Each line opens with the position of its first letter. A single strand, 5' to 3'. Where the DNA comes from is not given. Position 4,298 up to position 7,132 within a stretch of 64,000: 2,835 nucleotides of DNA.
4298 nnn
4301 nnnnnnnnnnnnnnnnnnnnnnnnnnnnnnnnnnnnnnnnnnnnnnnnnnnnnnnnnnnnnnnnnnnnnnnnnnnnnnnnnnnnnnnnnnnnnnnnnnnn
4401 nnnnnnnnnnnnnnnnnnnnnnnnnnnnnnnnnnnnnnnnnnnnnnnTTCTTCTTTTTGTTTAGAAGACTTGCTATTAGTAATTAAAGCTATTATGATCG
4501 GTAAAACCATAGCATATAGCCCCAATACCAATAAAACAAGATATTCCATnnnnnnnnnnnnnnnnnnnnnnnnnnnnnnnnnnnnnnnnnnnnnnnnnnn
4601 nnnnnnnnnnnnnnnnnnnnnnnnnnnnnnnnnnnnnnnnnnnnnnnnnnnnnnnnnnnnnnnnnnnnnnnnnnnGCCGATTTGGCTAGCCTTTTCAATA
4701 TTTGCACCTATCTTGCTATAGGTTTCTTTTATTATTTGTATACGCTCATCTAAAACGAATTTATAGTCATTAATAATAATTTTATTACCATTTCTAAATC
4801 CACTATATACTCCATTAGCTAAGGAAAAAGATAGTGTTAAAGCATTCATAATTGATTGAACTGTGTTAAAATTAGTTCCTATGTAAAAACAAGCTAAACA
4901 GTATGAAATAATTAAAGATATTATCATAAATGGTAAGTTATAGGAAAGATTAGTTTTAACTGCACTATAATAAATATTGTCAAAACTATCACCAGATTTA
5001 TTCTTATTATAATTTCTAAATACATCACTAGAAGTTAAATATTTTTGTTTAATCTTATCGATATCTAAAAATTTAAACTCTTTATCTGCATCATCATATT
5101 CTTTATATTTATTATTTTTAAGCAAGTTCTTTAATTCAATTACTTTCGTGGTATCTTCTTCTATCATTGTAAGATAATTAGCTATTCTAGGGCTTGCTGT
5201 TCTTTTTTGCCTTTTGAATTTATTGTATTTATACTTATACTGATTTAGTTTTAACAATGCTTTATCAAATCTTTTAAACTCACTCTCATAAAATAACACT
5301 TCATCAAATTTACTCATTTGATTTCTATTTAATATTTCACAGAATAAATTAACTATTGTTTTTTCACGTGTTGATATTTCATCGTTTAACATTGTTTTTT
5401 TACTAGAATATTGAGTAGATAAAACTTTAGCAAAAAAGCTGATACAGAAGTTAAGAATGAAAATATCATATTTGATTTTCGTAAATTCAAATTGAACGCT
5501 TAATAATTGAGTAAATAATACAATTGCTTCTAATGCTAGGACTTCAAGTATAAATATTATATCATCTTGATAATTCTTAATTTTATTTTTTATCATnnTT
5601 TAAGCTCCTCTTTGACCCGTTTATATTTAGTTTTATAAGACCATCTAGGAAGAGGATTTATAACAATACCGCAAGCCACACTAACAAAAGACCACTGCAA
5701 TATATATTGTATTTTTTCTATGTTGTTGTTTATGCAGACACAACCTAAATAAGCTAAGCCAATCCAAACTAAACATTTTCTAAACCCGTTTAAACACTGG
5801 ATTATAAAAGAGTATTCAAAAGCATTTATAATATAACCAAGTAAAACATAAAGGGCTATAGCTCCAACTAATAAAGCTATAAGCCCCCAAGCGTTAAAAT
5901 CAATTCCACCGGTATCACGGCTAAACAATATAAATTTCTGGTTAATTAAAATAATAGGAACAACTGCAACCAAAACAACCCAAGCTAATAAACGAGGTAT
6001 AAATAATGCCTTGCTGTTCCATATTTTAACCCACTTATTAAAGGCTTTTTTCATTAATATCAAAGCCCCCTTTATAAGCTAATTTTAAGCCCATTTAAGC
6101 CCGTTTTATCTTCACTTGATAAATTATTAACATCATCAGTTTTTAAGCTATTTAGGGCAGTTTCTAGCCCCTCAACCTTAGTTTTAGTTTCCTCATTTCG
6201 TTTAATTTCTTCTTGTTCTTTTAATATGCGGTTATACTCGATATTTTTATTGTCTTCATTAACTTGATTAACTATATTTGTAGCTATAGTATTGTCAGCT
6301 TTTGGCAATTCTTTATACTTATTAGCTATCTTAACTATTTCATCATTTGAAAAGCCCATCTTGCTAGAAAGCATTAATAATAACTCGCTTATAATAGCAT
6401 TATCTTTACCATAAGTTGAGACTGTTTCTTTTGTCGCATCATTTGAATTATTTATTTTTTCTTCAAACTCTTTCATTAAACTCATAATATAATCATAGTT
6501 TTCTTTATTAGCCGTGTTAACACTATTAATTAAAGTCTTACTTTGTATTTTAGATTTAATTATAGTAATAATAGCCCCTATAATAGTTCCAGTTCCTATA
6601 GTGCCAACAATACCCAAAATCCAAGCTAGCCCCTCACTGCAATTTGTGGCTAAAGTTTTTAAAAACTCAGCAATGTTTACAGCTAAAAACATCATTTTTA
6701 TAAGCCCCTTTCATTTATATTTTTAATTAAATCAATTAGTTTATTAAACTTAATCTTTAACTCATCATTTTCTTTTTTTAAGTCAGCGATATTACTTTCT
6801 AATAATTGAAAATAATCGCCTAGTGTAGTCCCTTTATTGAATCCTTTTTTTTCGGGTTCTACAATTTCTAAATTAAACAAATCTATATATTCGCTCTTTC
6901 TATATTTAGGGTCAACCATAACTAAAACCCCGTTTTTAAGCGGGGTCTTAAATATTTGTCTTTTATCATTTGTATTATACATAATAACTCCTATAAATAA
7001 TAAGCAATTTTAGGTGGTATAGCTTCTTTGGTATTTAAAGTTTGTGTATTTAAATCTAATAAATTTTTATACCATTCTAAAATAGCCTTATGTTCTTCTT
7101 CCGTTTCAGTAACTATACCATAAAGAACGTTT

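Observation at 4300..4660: Unannotated type I toxin-antitoxin-like cassette at the attL end of the prophage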

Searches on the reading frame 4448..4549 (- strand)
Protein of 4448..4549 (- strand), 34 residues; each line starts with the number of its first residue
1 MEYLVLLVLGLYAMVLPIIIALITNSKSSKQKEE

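Call 7: search_protein_families(library=pfam, proteins=[window:4448-4549:-], max_evalue=0.1)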
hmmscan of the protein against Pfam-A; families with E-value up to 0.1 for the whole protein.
window:4448-4549:- (34 aa): 1 family
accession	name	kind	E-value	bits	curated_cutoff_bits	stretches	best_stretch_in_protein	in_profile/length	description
PF25184.1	YxzE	-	0.037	15.5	40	1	1-33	1-30/65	YxzE-like putative bacteriocin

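Call 9: find_encoding_contigs(protein=window:4448-4549:-, flank=5000, max_places=10)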
Protein window:4448-4549:- (34 aa): 5 contigs read that carry it; 4 places shown.
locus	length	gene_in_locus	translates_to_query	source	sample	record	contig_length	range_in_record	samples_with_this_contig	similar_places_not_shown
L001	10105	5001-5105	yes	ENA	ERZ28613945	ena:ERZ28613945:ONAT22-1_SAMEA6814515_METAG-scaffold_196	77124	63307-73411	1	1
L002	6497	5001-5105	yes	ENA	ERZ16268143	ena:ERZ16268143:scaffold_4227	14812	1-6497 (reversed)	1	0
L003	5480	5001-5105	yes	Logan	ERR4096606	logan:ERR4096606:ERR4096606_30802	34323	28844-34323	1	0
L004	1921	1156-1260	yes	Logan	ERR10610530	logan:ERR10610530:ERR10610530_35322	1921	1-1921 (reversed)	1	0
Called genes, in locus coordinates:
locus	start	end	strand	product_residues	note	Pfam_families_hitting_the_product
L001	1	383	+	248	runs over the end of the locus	-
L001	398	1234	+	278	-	-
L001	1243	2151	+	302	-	-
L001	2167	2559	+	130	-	-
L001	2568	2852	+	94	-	-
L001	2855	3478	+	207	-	-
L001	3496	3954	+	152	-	-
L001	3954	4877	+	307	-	-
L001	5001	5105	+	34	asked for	-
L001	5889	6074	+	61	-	PF00248:Aldo_ket_red (weak)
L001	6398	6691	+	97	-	PF13302:Acetyltransf_3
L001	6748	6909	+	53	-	-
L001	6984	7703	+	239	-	-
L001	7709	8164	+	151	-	PF00578:AhpC-TSA, PF08534:Redoxin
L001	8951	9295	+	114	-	-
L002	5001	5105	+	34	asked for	-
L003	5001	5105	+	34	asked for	-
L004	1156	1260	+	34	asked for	-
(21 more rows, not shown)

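Call 33: list_cluster_members(proteins=[window:4448-4549:-, window:4676-5596:-, window:1389-1841:-, window:57513-59597:-, window:37145-38254:+])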
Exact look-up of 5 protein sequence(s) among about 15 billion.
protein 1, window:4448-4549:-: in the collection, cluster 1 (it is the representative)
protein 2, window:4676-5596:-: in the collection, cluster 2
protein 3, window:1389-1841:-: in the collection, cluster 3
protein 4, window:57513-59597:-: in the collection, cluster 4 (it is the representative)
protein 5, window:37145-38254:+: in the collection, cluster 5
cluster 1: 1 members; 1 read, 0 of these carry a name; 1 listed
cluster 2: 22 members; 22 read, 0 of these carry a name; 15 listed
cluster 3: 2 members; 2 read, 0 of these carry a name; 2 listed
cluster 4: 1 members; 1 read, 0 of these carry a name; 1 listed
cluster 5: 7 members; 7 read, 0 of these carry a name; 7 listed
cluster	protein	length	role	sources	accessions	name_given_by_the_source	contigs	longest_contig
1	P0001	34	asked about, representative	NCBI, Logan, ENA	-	-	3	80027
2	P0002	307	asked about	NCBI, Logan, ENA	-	-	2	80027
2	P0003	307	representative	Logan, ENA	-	-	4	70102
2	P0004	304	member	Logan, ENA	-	-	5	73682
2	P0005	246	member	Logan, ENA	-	-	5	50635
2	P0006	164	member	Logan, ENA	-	-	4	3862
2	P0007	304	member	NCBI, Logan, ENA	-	-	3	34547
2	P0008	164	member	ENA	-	-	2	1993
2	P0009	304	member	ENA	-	-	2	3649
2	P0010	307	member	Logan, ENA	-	-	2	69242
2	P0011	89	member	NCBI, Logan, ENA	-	-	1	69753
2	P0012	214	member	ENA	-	-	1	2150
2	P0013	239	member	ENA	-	-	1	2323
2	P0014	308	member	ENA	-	-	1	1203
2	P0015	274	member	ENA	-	-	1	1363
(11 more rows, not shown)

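Call 43: search_protein_representatives(protein=window:4448-4549:-)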
Query: 34 residues. Proteins with E-value up to 0.001 (for the whole library): 2; up to 1e-10: 0; up to 1e-30: 0. The best 2 are listed.
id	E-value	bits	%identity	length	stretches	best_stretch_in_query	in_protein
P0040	5.4e-09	49.2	76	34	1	1-34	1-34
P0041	7.5e-08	45.8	-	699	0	-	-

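Call 45: search_protein_families(library=pfam, proteins=[window:4448-4549:-], max_evalue=10)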
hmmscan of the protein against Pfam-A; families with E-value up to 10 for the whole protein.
seq(34 aa): 1 family
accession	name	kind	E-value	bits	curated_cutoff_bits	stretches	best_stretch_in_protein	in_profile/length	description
PF25184.1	YxzE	-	0.037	15.5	40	1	1-33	1-30/65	YxzE-like putative bacteriocin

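Call 46: search_protein_families(library=ncbifam, proteins=[window:4448-4549:-], max_evalue=10)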
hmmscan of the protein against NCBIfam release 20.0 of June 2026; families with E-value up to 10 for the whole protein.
seq(34 aa): 1 family
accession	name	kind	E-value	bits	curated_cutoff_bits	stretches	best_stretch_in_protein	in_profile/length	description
TIGR02226.1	two_anch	domain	0.02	15.2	23.05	1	5-30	6-31/82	N-terminal double-transmembrane domain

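Call 62: search_protein_families(library=phrogs, proteins=[window:4448-4549:-], max_evalue=0.01)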
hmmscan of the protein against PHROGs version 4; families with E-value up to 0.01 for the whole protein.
window:4448-4549:- (34 aa): 0 families

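Call 63: search_protein_families(library=padloc, proteins=[window:4448-4549:-], max_evalue=0.01)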
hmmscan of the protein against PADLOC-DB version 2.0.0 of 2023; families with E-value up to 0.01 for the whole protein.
window:4448-4549:- (34 aa): 0 families

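Call 82: search_dna_similar(query=window:4448-4549:-, collection=phages, mode=protein, max_evalue=1, max_rows=10)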
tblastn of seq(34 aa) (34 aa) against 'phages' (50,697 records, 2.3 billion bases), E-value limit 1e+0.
No match.

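Call 83: search_dna_similar(query=window:4448-4549:-, collection=plasmids, mode=protein, max_evalue=1, max_rows=10)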
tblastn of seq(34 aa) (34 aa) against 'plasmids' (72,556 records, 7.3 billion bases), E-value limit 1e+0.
No match.

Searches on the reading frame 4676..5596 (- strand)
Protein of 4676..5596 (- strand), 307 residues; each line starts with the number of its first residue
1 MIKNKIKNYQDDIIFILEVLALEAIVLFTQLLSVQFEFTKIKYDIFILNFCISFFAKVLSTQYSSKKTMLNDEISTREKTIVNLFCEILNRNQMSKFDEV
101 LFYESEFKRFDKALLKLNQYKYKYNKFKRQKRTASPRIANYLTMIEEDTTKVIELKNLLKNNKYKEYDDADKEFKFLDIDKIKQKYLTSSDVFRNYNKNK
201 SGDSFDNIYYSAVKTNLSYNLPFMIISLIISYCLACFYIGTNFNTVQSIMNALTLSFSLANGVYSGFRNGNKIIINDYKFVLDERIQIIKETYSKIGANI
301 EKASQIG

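Call 7: search_protein_families(library=pfam, proteins=[window:4676-5596:-], max_evalue=0.1)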
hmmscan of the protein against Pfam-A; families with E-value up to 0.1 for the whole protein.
window:4676-5596:- (307 aa): 0 families

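Call 35: find_homologous_proteins(query=window:4676-5596:-, max_evalue=0.00001)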
Query window:4676-5596:- (307 aa): 14 proteins with E <= 0.00001 among 1624 candidates.
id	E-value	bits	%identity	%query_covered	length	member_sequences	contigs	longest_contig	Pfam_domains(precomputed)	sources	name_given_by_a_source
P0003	2.1e-172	590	92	98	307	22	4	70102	-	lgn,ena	-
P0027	2.7e-137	475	75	100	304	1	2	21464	-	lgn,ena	-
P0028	8.8e-137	473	75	100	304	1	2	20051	-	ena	-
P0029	4.6e-136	471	74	100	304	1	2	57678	-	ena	-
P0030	8.1e-136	470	74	100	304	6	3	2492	-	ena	-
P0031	2.7e-135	468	74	100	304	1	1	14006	-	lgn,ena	-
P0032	4.0e-135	468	74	99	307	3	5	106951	-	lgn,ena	-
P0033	1.7e-132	459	74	98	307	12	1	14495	-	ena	-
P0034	2.3e-132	459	73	98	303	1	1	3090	-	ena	-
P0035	1.5e-130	453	89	79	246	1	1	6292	-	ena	-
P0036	1.5e-123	430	95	70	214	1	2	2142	-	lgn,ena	-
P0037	2.6e-121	422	71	95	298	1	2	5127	-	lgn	-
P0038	9.8e-58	214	64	58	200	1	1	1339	-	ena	-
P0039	1.2e-56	210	70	49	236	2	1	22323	-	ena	-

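Call 36: find_encoding_contigs(protein=P0027, flank=3000, max_places=4)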
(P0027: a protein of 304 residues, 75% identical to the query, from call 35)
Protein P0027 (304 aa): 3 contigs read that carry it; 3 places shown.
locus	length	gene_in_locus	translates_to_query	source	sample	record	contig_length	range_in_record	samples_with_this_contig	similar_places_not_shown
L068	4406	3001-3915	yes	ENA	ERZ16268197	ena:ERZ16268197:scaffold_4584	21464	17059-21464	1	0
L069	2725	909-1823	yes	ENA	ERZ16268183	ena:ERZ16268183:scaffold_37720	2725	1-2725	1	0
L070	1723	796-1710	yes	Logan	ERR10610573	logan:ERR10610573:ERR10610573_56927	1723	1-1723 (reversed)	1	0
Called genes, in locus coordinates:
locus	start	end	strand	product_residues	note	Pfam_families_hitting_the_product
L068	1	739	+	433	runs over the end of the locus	PF04513:Baculo_PEP_C (faint)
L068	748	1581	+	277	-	-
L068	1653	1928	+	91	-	-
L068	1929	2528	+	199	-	-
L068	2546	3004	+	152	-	-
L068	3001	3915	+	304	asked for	-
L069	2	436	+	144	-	?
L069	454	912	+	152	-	-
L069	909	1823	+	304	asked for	-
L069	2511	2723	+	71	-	?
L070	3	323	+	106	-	?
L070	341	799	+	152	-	-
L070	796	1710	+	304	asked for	-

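Call 37: find_encoding_contigs(protein=P0029, flank=3000, max_places=4)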
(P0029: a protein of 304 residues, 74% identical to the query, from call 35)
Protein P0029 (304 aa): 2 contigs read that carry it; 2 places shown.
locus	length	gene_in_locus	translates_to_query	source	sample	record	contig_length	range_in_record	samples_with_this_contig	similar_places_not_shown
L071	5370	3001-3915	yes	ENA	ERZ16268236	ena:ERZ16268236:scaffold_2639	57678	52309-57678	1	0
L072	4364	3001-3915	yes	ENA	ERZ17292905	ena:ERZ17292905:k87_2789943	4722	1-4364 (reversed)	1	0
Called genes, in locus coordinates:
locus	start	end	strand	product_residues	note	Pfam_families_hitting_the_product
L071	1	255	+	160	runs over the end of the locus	-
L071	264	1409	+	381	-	-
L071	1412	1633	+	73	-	-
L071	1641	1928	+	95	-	-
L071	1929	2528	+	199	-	-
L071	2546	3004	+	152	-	-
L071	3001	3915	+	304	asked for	-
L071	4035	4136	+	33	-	-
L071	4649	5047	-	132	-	PF15970:HicB-like_2 (weak)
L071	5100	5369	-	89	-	?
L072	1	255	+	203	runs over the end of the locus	?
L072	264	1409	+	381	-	-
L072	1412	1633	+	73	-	-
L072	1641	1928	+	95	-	-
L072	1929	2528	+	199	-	-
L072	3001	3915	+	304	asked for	-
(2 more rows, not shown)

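Call 38: find_encoding_contigs(protein=P0032, flank=3000, max_places=5)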
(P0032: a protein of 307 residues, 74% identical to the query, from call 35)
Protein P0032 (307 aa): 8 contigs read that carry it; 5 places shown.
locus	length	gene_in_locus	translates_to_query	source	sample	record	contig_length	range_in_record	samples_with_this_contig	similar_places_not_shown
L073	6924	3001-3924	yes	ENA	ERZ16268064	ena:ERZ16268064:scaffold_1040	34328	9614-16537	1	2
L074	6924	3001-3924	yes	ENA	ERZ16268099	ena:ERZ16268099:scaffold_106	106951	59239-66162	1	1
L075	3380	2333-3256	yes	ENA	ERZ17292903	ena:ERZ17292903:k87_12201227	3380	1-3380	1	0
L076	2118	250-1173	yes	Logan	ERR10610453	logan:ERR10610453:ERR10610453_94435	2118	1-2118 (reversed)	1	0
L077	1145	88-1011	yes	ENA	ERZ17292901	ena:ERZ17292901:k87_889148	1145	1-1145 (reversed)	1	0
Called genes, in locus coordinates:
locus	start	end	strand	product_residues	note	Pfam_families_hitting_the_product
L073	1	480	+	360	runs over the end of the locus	PF01391:Collagen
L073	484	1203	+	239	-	PF02839:CBM_5_12 (weak), PF01391:Collagen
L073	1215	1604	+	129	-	-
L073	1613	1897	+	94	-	-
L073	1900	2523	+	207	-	-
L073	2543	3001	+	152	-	-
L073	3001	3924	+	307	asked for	-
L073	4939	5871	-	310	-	PF02899:Phage_int_SAM_1 (faint), PF00589:Phage_integrase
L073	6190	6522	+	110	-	-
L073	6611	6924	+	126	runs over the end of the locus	-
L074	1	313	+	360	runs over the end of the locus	PF01391:Collagen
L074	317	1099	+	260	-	-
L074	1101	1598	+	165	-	-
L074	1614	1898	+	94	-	-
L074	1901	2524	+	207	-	-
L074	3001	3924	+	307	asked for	-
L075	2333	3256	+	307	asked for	-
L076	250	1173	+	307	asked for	-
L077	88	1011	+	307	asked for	-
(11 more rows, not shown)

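Call 39: find_encoding_contigs(protein=P0033, flank=3000, max_places=4)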
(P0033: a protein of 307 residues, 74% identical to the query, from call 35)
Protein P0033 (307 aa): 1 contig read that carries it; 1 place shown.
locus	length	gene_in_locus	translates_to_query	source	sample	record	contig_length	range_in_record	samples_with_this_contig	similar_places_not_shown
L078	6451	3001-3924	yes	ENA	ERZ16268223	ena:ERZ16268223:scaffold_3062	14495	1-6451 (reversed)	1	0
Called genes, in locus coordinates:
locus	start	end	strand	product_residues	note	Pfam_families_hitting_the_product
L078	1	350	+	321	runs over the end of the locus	-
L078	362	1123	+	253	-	-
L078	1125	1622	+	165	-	-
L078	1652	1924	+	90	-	-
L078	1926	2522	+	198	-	-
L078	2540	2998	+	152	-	-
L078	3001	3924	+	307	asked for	-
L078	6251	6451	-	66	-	?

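Call 62: search_protein_families(library=phrogs, proteins=[window:4676-5596:-], max_evalue=0.01)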
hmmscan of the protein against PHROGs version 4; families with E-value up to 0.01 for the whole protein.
window:4676-5596:- (307 aa): 0 families

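Call 63: search_protein_families(library=padloc, proteins=[window:4676-5596:-], max_evalue=0.01)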
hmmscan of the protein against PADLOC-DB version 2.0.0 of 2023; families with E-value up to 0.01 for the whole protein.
window:4676-5596:- (307 aa): 0 families

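Call 76: find_encoding_contigs(protein=P0028, flank=2500, max_places=3)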
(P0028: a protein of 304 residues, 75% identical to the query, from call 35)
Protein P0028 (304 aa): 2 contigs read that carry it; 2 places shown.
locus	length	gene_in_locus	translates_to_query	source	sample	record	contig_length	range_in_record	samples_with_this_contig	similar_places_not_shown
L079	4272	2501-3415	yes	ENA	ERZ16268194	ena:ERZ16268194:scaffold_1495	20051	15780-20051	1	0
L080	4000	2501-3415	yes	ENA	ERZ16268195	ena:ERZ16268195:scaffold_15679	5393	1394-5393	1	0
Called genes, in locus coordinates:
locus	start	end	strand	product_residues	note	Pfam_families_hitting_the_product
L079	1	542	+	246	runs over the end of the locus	-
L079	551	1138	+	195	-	-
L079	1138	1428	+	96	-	-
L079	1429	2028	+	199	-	-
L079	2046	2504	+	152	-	-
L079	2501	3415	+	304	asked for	-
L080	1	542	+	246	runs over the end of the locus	-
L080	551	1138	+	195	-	-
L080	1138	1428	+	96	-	-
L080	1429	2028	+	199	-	-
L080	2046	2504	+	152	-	-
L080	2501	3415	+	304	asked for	-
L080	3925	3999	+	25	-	?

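Call 77: find_encoding_contigs(protein=P0031, flank=2500, max_places=3)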
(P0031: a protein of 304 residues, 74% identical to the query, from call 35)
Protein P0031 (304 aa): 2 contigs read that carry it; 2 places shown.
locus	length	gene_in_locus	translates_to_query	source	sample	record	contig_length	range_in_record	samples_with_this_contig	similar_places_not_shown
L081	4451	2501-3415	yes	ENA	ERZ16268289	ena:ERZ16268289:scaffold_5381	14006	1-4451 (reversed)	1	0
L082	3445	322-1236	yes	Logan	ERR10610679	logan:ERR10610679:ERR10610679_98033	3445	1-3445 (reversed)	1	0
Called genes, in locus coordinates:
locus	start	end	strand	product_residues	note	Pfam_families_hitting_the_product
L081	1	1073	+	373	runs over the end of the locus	-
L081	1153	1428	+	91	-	-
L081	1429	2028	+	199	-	-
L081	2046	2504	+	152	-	-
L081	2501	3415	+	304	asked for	-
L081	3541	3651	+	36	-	-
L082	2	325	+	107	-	?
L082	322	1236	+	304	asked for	-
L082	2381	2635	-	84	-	-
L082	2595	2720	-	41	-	-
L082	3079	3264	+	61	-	-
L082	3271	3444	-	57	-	?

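Call 78: find_encoding_contigs(protein=P0037, flank=2500, max_places=3)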
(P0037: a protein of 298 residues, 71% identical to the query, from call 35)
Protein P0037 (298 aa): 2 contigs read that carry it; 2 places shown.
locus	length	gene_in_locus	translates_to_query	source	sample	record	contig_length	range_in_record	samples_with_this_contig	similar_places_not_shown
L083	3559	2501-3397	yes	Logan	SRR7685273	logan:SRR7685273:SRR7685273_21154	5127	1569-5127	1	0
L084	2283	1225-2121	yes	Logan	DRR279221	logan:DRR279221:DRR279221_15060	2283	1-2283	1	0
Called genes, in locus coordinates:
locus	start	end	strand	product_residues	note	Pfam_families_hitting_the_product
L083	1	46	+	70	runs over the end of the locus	-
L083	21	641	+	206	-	-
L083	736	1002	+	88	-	-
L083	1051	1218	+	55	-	-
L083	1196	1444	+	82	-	-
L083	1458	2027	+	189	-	-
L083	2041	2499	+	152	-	-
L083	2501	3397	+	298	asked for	-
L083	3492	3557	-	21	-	?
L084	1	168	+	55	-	?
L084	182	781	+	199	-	-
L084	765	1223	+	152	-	-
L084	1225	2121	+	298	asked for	-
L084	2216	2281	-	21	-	?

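Call 79: find_encoding_contigs(protein=P0039, flank=2500, max_places=3)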
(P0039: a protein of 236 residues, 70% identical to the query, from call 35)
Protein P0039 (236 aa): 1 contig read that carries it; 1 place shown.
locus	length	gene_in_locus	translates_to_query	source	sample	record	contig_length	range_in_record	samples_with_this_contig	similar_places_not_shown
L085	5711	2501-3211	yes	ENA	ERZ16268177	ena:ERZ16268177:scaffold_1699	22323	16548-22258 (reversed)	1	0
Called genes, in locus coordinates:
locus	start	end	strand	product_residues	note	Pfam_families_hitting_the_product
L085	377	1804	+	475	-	PF04326:SLFN_AlbA_2, PF13749:HATPase_c_4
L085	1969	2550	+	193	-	PF12161:HsdM_N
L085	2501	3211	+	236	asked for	-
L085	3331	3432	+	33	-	-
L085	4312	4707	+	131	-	PF00383:dCMP_cyt_deam_1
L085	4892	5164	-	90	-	-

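Call 84: find_related_loci(query=window:4676-5596:-, collection=viral_contigs, flank=2500)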
Query window:4676-5596:- (307 aa) in viral_contigs; peptide patterns used: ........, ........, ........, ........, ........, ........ (x = any residue, [..] = any of these).
78 stretches matched a pattern, but none encodes a relative of the query by tblastn (E <= 1e-3).

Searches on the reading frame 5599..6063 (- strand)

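Call 7: search_protein_families(library=pfam, proteins=[window:5599-6063:-], max_evalue=0.1)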
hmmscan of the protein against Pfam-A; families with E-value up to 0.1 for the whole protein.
window:5599-6063:- (155 aa): 1 family
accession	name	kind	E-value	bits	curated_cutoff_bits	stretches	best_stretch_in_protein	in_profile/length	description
PF01407.22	Gemini_AL3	-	0.0029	17.9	24.1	1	91-128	81-117/119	Geminivirus AL3 protein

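Call 62: search_protein_families(library=phrogs, proteins=[window:5599-6063:-], max_evalue=0.01)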
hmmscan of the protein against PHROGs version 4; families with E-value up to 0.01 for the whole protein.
window:5599-6063:- (155 aa): 0 families

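Call 63: search_protein_families(library=padloc, proteins=[window:5599-6063:-], max_evalue=0.01)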
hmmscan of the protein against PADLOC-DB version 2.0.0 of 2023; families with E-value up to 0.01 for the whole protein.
window:5599-6063:- (155 aa): 0 families

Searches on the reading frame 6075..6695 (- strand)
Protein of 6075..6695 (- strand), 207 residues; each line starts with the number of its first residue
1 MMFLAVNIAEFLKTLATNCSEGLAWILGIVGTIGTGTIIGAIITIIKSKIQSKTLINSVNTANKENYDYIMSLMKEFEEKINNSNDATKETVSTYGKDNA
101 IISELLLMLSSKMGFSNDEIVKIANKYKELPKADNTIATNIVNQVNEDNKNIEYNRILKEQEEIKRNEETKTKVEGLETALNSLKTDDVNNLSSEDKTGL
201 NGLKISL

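Call 7: search_protein_families(library=pfam, proteins=[window:6075-6695:-], max_evalue=0.1)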
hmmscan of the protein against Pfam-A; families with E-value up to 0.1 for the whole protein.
window:6075-6695:- (207 aa): 3 families
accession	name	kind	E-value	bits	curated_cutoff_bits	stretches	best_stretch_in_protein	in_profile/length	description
PF12520.13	DUF3723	-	0.0083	15.3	22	1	73-187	342-459/508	Protein of unknown function (DUF3723)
PF10112.14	Halogen_Hydrol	-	0.011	16.2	29.8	1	21-89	22-85/191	5-bromo-4-chloroindolyl phosphate hydrolysis protein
PF13324.12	GCIP_N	-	0.086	13.4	27.5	0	42-94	47-99/144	Grap2 and cyclin-D-interacting, N-terminal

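Call 62: search_protein_families(library=phrogs, proteins=[window:6075-6695:-], max_evalue=0.01)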
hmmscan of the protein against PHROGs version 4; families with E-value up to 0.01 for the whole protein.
window:6075-6695:- (207 aa): 0 families

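Call 63: search_protein_families(library=padloc, proteins=[window:6075-6695:-], max_evalue=0.01)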
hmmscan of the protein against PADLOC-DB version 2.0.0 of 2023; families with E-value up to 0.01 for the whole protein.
window:6075-6695:- (207 aa): 0 families

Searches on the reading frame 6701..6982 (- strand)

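Call 62: search_protein_families(library=phrogs, proteins=[window:6701-6982:-], max_evalue=0.01)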
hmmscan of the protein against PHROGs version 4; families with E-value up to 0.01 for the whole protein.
window:6701-6982:- (94 aa): 1 family
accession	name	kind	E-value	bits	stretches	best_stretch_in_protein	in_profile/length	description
phrog_37588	-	unknown function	0.0058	17.9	1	57-91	43-77/79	-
